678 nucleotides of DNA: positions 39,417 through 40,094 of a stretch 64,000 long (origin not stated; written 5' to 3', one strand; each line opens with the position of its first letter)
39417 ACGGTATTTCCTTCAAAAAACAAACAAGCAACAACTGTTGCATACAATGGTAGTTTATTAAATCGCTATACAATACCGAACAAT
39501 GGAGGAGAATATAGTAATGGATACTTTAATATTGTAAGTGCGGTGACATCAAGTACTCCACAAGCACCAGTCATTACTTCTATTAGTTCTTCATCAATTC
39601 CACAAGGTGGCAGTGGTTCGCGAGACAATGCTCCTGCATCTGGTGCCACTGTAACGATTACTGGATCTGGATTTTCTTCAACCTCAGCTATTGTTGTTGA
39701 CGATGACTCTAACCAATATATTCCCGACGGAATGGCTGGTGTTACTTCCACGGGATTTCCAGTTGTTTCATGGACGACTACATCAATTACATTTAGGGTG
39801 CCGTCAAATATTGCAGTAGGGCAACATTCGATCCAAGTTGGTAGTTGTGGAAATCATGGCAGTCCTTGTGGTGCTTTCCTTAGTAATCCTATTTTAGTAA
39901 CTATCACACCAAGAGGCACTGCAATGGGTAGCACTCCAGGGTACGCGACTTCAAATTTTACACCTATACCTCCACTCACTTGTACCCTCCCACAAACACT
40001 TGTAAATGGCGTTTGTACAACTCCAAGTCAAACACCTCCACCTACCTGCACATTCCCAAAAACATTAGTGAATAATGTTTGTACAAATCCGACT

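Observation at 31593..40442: Tandem array of four secreted IPT-repeat surface proteins sharing a shuffled Cys-loop plus peptidoglycan-binding module, with near-identical DNA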

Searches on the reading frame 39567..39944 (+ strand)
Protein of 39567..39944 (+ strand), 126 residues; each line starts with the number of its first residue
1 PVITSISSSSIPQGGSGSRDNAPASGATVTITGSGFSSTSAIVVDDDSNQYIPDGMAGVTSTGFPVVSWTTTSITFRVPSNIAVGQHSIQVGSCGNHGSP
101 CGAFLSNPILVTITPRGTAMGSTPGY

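Call 57: search_protein_families(library=pfam, proteins=[window:39567-39944:+], max_evalue=10)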
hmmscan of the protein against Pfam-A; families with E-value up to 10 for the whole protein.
window:39567-39944:+ (126 aa): 2 families
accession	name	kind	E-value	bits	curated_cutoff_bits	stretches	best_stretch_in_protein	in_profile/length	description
PF01833.30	TIG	-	0.00024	21.5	20.9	1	23-99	13-77/84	IPT/TIG domain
PF10812.13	DUF2561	-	0.13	12.8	27.8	1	37-70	163-196/202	Protein of unknown function (DUF2561)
